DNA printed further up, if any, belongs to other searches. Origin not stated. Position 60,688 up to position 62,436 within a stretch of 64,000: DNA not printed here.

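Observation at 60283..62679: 2.1-kb AT-rich insertion in the 3' end of a membrane-protein gene, bounded by att-like direct repeats and carrying an orphan two-TM protein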

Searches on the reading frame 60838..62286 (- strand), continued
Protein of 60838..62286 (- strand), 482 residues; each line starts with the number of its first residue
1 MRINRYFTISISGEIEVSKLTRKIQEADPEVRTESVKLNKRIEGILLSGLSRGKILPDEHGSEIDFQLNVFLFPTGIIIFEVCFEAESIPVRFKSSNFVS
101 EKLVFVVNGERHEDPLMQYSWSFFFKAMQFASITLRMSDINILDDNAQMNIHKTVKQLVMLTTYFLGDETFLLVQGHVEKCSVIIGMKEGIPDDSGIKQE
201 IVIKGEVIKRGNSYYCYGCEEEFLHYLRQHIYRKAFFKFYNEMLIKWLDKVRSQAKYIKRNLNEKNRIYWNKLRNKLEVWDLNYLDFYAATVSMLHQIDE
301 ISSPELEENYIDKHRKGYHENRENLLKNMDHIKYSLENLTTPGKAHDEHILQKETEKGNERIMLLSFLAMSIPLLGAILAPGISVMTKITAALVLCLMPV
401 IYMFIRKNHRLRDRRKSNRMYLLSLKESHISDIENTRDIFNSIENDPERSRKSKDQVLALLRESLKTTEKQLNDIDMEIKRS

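Call 54: search_protein_families(library=pfam, alignment_id=A2, max_evalue=10)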
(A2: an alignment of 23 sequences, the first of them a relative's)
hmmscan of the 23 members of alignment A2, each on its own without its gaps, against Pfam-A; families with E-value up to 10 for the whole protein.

A. member 1, P0001 (482 aa): 0 families

B. families by the number of members that match (of 23 scanned): 32 families (the first 25 are shown)
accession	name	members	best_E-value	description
PF17857.7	AAA_lid_1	3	0.019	AAA+ lid domain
PF09248.15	DUF1965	2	0.0017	Domain of unknown function (DUF1965)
PF20454.4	GpA_nuclease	2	0.013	Terminase large subunit gpA, endonuclease domain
PF12685.13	SpoIIIAH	2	0.014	SpoIIIAH-like protein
PF22872.1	DUF7018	2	0.07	Domain of unknown function (DUF7018)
PF17253.7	DUF5320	2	0.68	Family of unknown function (DUF5320)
PF07228.17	SpoIIE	1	0.0073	Stage II sporulation protein E (SpoIIE)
PF25264.1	DUF7864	1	0.0094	Domain of unknown function (DUF7864)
PF10422.14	LRS4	1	0.033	Monopolin complex subunit LRS4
PF20854.2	LED_rpt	1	0.037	LED repeat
PF20024.5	DUF6432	1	0.042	Family of unknown function (DUF6432)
PF15403.11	HiaBD2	1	0.045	HiaBD2_N domain of Trimeric autotransporter adhesin (GIN)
PF17334.7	CsgA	1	0.049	Minor curli fiber component A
PF20990.2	DUF2207_C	1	0.057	Predicted membrane protein (DUF2207) C-terminal domain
PF24456.1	RHD_RETREG1-3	1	0.061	RETREG1-3/ARL6IP-like, N-terminal reticulon-homology domain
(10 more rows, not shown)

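Call 55: search_protein_families(library=pfam, proteins=[L001:2189-3457:+, L001:1240-1914:+, L001:3-1265:+], max_evalue=0.001)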
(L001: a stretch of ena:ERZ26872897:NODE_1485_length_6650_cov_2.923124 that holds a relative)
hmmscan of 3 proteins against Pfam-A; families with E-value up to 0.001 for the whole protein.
L001:2189-3457:+ (422 aa): 7 families
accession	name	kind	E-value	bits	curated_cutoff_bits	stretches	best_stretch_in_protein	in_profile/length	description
PF23414.1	Beta-prop_EML_2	-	9.8e-09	35.4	90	1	144-244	5-104/266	Echinoderm microtubule-associated protein second beta-propeller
PF10282.15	Lactonase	-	7.9e-06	25.7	21.7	0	175-245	239-314/344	Lactonase, 7-bladed beta-propeller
PF25174.1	Beta-prop_THOC3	-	1.7e-05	24.4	305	0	131-244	82-194/272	THOC3 beta-propeller domain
PF04053.20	B-prop_COPA_B_2nd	-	1.8e-05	24.8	57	0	137-283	30-164/248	COPA/B second beta-propeller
PF01436.27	NHL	-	0.00034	20.9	20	0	181-202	3-22/28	NHL repeat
PF20138.4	DUF6528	-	0.00034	20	23.5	0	150-199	93-141/327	Family of unknown function (DUF6528)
PF10342.15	Kre9_KNH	-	0.00035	21.7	24.6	0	36-120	2-94/94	Kre9/KNH-like N-terminal Ig-like domain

L001:1240-1914:+ (224 aa): 3 families
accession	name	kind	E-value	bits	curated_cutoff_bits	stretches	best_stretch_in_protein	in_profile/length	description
PF00005.33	ABC_tran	-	7.7e-08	33.5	25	1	48-79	1-32/137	ABC transporter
PF02463.25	SMC_N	-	5.9e-06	26.3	40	1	79-138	152-211/220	RecF/RecN/SMC N terminal domain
PF13481.12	AAA_25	-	0.00049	20.2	27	1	54-88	29-63/195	AAA domain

L001:3-1265:+ (420 aa): 1 family
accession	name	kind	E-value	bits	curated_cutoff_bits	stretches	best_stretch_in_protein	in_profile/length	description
PF03176.21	MMPL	-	3.1e-14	53.1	20.5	1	179-389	83-301/333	MMPL family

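Call 59: search_protein_representatives(alignment_id=A2)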
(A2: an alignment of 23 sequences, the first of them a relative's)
Query: 23 sequences, 481 profile positions. Proteins with E-value up to 0.001 (for the whole library): 129; up to 1e-10: 85; up to 1e-30: 47. The best 129 are listed.
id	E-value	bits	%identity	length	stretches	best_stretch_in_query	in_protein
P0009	1.4e-201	686.9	-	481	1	1-481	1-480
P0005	3.7e-194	662.4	-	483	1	1-481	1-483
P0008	1.1e-192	657.6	-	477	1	1-481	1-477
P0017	8.5e-183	625.0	-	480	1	1-481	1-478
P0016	1.4e-180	617.7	-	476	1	1-480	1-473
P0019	1.1e-169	581.7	-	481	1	1-480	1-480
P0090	7.7e-142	489.9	-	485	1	2-481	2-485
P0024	2.4e-113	396.0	-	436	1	1-401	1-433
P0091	2.0e-110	386.3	-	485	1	1-478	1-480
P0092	2.7e-107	376.0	-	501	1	1-480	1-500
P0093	1.8e-89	317.2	-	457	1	47-477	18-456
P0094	6.5e-89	315.4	-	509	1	1-479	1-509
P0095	2.6e-87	310.1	-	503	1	1-478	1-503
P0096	1.9e-84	300.6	-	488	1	1-477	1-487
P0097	2.4e-77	277.2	-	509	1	1-478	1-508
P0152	4.5e-17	78.5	-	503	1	1-461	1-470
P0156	3.7e-15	72.1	-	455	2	191-476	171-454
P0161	5.2e-14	68.3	-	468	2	212-478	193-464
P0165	1.2e-11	60.6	-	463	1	213-480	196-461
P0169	1.4e-10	57.1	-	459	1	175-456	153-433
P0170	1.7e-10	56.8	-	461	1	13-478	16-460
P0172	3.5e-10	55.7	-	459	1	9-473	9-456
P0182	1.4e-08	50.4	-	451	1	11-472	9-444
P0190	4.3e-07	45.5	-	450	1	12-474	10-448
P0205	1.7e-04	37.0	-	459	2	10-300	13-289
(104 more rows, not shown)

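Call 60: search_protein_families(library=pfam, proteins=[P0152, P0156, P0161, P0165, P0169, P0170, P0172, P0182, P0190, P0205], max_evalue=0.1)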
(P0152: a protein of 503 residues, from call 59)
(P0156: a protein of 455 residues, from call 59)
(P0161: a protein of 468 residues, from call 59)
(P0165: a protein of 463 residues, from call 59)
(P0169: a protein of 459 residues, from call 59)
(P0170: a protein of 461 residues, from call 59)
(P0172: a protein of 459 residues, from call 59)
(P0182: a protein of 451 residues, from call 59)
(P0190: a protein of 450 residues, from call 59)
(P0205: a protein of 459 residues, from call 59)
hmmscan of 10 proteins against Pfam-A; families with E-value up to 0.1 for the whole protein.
P0152 (503 aa): 2 families
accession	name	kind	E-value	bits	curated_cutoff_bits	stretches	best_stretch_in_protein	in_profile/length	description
PF19084.5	DUF5775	-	0.0047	17.7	28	1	399-465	11-77/81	Family of unknown function (DUF5775)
PF12830.13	Nipped-B_C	-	0.017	15.6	26.4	0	411-451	110-151/186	Sister chromatid cohesion C-terminus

P0156 (455 aa): 0 families

P0161 (468 aa): 1 family
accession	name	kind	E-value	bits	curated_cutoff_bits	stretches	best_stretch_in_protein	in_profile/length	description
PF14012.11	DUF4229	-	0.023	15.2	27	1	346-395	6-55/68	Protein of unknown function (DUF4229)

P0165 (463 aa): 2 families
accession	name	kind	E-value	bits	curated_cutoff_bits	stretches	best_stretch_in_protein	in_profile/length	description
PF01442.23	Apolipoprotein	-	0.015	15.5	90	0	405-460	12-65/190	Apolipoprotein A1/A4/E domain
PF14012.11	DUF4229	-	0.028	14.9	27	1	343-392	8-57/68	Protein of unknown function (DUF4229)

P0169 (459 aa): 1 family
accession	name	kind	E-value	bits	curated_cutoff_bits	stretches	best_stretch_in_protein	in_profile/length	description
PF14012.11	DUF4229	-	0.003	18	27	1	337-387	6-56/68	Protein of unknown function (DUF4229)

P0170 (461 aa): 1 family
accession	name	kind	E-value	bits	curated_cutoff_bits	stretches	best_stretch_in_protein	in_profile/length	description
PF15233.11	SYCE1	-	0.019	15.5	27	1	406-458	51-103/152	Synaptonemal complex central element protein 1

P0172 (459 aa): 4 families
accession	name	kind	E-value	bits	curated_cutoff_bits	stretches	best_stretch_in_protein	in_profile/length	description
PF20990.2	DUF2207_C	-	0.0046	17.1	33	1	279-427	71-222/247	Predicted membrane protein (DUF2207) C-terminal domain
PF04912.19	Dynamitin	-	0.019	14.7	31.8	0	390-457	80-145/396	Dynamitin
PF21528.2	CC2D1A-B_DM14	-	0.041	14.4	24.6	1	394-427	10-43/56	Coiled-coil and C2 domain-containing protein 1, DM14 domain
PF18253.6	HipN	-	0.097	12.8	23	0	414-431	4-21/42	Hsp70-interacting protein N N-terminal domain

P0182 (451 aa): 3 families
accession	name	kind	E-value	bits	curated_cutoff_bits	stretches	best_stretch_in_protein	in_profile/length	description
PF20990.2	DUF2207_C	-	0.0018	18.4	33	1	301-408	106-218/247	Predicted membrane protein (DUF2207) C-terminal domain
PF22776.1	K_trans_C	-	0.0022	18.3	24.8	1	252-324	53-116/151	K+ potassium transporter C-terminal domain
PF10372.14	CdaS_N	-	0.018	15.6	27.2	1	284-323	3-42/69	Diadenylate cyclase CdaS, N-terminal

P0190 (450 aa): 2 families
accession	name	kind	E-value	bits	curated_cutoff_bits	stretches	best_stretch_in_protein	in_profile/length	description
PF14703.12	PHM7_cyt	-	0.023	15.3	27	1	263-449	19-114/174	Cytosolic domain of 10TM putative phosphate transporter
PF05400.18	FliT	-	0.055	14.7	29.5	0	198-244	36-82/85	Flagellar protein FliT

P0205 (459 aa): 2 families
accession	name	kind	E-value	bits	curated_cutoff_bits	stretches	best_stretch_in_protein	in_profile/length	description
PF20990.2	DUF2207_C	-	0.011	15.9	33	1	308-415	101-209/247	Predicted membrane protein (DUF2207) C-terminal domain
PF21593.2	DUF6853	-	0.072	13.9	27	0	81-121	48-88/120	Family of unknown function (DUF6853)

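Call 65: find_related_loci(query=A2, collection=viral_contigs, flank=8000)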
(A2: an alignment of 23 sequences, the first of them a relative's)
Query A2 (482 aa) in viral_contigs; peptide patterns used: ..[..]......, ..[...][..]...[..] (x = any residue, [..] = any of these).
86 stretches matched a pattern, but none encodes a relative of the query by tblastn (E <= 1e-3).

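Call 66: search_dna_similar(query=window:60838-62286:-, collection=plasmids, mode=protein, max_evalue=0.001)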
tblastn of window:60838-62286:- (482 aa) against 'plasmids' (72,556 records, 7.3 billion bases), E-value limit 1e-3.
No match.

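Call 67: search_dna_similar(query=window:60838-62286:-, collection=phages, mode=protein, max_evalue=0.001)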
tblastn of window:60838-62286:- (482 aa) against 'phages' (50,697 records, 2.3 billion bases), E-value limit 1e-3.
No match.
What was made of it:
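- No relative of the cargo occurs on any viral contig, plasmid or phage record (calls 65-67).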

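Call 86: search_protein_families(library=phrogs, proteins=[window:60838-62286:-, P0010, P0017, P0022], max_evalue=0.01)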
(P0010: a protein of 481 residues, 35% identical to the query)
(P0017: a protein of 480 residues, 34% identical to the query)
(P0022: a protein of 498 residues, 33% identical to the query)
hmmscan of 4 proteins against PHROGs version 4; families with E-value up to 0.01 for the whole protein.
window:60838-62286:- (482 aa): 0 families

P0010 (481 aa): 0 families

P0017 (480 aa): 0 families

P0022 (498 aa): 0 families

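Call 88: fold_search(model_id=the predicted structure, library=viral)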
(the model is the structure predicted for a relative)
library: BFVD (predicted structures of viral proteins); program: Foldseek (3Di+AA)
matches with E <= 10: 363; with E <= 0.001: 0
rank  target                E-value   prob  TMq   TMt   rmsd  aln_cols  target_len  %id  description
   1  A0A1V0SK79            8.9e-03  0.30  0.11  0.21  20.5       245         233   12  Uncharacterized protein [Klosneuvirus KNV1]
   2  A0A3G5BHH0            2.6e-02  0.14  0.12  0.07  31.2       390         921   10  Wssv100 [White spot syndrome virus]
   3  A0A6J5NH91            3.2e-02  0.38  0.14  0.10  19.6       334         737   16  Uncharacterized protein [uncultured Caudovirales phage]
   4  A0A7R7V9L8            5.2e-02  0.18  0.08  0.12  15.1       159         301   11  (no name in the UniProt tables at hand)
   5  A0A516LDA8            7.4e-02  0.10  0.15  0.12  38.3       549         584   12  (no name in the UniProt tables at hand)
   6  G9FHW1                7.8e-02  0.35  0.09  0.40  10.8        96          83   10  Uncharacterized protein [Rhodococcus phage RER2]
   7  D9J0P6                9.9e-02  0.25  0.13  0.07  20.9       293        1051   13  Gp99 [Brochothrix phage A9]
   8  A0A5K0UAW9            9.9e-02  0.08  0.15  0.06  53.6       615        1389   12  DNA repair exonuclease [Yasminevirus sp. GU-2018]
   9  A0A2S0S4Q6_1          1.1e-01  0.06  0.08  0.04  19.5       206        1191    8  Putative RNA-dependent RNA polymerase [Saiwaicho virus]
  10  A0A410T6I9            1.3e-01  0.10  0.10  0.11  20.4       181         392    7  (no name in the UniProt tables at hand)
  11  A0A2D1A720            1.6e-01  0.08  0.07  0.20  12.8       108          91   10  Uncharacterized protein [Rhodococcus phage Trina]
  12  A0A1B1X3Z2            1.6e-01  0.04  0.06  0.09  19.1       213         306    9  Alphavirus-like MT domain-containing protein (Fragment) [Brejeira virus]
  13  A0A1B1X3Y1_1          1.6e-01  0.03  0.08  0.05  24.6       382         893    9  Non-structural protein 3 [Brejeira virus]
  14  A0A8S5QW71            1.7e-01  0.07  0.06  0.06  17.1       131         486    5  Uncharacterized protein [Siphoviridae sp. ctzSN25]
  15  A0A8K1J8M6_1          1.7e-01  0.04  0.06  0.03  17.6       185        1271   11  (no name in the UniProt tables at hand)
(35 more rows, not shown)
